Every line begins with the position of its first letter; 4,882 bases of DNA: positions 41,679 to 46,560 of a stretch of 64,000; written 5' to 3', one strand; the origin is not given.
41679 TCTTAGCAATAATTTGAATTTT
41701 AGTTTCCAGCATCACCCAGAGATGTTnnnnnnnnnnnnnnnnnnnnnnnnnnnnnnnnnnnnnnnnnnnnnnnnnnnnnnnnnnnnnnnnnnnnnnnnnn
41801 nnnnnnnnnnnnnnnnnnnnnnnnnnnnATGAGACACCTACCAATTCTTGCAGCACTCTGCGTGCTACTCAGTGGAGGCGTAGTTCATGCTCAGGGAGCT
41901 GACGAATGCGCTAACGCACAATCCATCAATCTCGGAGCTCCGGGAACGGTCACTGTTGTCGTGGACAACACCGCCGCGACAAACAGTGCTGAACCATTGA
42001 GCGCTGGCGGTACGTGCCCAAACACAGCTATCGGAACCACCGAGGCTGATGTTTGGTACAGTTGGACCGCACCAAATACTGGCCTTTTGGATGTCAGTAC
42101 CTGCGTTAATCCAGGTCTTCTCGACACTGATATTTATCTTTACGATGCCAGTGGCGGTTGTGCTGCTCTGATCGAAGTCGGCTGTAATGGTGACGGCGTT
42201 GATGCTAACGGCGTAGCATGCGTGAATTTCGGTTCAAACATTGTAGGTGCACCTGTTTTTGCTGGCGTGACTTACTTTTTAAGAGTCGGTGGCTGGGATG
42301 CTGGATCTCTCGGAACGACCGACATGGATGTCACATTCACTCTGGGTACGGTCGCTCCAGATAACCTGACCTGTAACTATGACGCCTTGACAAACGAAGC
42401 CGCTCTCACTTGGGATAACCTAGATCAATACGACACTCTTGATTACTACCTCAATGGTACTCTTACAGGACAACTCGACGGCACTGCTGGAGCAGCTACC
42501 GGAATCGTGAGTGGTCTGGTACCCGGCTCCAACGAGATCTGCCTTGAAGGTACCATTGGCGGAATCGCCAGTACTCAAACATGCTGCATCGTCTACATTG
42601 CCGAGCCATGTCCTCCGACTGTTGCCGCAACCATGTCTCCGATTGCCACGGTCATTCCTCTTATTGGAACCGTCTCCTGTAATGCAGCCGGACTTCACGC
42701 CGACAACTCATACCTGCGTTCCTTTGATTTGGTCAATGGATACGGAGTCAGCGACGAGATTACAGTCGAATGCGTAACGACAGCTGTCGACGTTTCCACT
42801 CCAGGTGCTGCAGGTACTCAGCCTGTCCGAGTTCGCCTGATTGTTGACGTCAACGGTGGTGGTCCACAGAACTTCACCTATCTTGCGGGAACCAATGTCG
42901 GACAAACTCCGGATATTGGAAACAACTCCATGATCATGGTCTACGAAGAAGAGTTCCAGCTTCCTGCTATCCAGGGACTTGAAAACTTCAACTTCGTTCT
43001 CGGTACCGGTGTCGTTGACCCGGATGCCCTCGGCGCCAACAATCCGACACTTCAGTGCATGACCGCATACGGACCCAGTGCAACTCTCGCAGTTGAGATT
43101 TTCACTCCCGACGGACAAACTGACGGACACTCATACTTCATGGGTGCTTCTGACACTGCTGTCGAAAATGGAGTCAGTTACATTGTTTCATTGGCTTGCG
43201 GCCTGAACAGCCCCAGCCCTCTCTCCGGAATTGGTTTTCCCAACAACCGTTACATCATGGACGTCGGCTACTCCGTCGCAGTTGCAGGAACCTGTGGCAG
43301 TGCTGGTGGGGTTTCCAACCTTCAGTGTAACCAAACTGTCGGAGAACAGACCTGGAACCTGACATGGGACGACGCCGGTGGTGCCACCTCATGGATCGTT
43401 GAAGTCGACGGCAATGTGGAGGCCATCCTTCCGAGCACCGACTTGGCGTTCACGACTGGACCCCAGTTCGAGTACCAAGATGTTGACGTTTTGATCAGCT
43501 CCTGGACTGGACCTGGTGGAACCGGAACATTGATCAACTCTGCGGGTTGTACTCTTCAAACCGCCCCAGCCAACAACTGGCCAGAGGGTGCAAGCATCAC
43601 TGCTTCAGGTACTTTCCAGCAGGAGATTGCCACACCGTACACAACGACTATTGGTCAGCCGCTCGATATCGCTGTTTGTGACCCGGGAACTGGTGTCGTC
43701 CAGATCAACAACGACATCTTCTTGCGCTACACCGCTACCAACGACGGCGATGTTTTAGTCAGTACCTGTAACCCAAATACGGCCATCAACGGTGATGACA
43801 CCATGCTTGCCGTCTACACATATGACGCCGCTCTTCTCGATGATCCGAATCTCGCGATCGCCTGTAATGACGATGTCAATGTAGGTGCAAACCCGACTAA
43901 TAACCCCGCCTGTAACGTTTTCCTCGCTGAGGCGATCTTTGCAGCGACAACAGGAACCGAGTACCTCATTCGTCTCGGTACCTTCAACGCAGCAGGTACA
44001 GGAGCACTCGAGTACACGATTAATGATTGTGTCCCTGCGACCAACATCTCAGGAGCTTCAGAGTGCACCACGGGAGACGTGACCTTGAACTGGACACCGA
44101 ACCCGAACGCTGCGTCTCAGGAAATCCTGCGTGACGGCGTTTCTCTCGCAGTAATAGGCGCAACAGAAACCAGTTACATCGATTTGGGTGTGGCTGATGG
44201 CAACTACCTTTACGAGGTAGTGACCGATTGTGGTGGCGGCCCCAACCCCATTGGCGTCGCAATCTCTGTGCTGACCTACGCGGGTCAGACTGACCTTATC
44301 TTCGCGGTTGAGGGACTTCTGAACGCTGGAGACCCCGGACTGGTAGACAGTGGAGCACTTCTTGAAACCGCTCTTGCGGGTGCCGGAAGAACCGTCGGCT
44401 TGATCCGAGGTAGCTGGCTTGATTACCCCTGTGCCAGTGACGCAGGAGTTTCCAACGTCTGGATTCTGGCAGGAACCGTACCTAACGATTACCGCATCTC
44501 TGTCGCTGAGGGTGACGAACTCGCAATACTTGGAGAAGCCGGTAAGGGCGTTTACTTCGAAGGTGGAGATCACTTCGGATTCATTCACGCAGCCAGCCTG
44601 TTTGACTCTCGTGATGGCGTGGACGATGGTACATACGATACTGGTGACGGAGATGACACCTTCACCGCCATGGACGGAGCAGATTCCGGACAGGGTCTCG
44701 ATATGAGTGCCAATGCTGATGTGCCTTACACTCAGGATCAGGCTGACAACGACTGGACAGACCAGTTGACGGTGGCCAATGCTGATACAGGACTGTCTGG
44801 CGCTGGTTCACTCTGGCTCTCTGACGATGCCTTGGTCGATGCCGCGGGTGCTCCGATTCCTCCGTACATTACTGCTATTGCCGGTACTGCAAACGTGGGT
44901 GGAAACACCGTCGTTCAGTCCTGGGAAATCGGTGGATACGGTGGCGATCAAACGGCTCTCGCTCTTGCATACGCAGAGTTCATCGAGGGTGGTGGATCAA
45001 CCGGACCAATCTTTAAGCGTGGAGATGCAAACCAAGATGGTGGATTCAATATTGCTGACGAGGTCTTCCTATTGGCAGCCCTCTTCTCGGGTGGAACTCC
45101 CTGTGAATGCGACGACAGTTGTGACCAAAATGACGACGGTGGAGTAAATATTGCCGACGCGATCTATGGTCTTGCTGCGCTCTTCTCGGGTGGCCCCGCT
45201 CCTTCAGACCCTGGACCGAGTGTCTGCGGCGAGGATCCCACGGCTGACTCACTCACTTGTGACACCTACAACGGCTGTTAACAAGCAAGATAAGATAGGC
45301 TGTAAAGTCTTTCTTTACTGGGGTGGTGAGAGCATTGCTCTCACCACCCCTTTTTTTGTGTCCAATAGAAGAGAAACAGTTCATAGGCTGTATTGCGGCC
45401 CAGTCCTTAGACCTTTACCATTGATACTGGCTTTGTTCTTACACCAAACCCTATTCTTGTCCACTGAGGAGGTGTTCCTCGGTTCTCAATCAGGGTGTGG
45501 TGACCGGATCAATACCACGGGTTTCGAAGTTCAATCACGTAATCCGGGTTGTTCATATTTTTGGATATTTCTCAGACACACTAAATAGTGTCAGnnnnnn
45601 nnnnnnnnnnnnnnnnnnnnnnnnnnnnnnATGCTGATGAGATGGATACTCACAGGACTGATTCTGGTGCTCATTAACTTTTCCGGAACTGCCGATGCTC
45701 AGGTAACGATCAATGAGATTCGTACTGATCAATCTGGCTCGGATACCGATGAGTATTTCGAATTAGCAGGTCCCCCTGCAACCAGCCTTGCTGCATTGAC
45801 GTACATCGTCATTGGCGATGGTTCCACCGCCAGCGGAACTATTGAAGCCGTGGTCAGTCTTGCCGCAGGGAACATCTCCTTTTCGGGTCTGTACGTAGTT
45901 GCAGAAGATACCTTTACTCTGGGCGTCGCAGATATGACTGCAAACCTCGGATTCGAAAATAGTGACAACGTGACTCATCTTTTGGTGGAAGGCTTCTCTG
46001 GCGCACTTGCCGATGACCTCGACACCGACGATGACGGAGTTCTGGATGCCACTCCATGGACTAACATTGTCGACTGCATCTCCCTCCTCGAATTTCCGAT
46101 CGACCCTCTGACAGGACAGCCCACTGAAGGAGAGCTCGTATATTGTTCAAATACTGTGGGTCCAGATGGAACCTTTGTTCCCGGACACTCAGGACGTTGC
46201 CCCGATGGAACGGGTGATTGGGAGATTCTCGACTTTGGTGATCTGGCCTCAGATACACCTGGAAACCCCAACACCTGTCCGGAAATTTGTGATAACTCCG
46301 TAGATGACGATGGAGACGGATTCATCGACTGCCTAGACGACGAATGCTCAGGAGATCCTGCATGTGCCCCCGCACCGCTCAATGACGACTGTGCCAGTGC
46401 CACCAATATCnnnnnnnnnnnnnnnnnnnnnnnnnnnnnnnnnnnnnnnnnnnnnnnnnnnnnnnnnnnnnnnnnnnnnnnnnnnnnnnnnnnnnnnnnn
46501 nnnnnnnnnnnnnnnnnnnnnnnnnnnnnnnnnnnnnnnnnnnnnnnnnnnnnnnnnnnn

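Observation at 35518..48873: Tandem family of giant secreted proteins sharing a C-terminal double-dockerin + Cys-Pro module, with no cohesin partner in sight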

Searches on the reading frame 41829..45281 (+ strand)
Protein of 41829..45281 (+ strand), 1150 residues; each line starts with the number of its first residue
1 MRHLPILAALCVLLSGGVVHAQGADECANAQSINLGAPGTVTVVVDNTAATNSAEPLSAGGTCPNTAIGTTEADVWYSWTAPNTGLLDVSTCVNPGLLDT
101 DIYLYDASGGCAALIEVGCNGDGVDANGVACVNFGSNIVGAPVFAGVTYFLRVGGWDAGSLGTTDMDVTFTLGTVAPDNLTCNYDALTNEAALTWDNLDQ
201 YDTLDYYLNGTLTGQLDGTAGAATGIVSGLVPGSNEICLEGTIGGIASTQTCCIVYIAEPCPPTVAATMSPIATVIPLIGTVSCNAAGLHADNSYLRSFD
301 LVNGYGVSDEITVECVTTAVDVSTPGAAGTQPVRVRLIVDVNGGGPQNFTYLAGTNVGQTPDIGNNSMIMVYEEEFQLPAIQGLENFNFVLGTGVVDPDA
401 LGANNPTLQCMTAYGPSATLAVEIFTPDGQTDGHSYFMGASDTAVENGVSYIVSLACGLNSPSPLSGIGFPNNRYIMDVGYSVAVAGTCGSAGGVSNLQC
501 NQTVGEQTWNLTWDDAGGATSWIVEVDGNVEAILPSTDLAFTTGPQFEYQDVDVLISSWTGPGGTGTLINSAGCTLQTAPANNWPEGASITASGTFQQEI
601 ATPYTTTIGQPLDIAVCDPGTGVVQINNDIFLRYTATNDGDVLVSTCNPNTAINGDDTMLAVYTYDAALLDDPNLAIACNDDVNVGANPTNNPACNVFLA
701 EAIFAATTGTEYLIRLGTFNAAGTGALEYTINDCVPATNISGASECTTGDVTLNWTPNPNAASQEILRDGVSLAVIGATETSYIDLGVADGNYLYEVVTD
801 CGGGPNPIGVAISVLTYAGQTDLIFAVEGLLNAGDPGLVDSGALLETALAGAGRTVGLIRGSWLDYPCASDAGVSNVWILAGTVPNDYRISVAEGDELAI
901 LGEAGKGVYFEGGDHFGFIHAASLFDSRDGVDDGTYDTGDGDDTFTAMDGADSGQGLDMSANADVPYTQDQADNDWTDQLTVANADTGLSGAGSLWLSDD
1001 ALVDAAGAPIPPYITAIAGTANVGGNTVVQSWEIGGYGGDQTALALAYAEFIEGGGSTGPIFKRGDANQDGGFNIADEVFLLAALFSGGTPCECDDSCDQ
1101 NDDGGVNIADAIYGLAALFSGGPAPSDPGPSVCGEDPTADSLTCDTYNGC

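Call 3: search_protein_families(library=pfam, proteins=[window:41829-45281:+], max_evalue=0.01)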
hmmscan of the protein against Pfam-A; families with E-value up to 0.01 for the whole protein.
window:41829-45281:+ (1150 aa): 1 family
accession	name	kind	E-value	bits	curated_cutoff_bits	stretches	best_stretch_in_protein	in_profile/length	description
PF23759.1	GBD_T9SS_assoc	-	4e-08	34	27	1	25-120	3-83/116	Galactose binding domain-like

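Call 4: search_protein_families(library=ncbifam, proteins=[window:41829-45281:+], max_evalue=0.01)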
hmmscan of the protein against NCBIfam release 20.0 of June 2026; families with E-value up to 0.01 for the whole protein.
window:41829-45281:+ (1150 aa): 0 families

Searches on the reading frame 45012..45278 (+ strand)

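Call 15: search_protein_families(library=pfam, proteins=[window:45012-45278:+], max_evalue=10)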
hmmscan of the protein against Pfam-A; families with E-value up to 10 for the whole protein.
seq(89 aa): 1 family
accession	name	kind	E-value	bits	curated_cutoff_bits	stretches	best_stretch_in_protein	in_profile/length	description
PF00404.24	Dockerin_1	-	2.3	8.9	22.9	1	4-50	2-49/57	Dockerin type I domain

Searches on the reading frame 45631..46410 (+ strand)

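Call 54: search_protein_families(library=pfam, proteins=[window:45631-46410:+], max_evalue=1)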
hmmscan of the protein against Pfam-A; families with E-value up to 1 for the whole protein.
window:45631-46410:+ (260 aa): 1 family
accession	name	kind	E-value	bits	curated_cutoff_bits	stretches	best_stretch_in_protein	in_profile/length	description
PF24333.1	DUF7501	-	0.015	15.9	27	1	211-238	8-34/58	Family of unknown function (DUF7501)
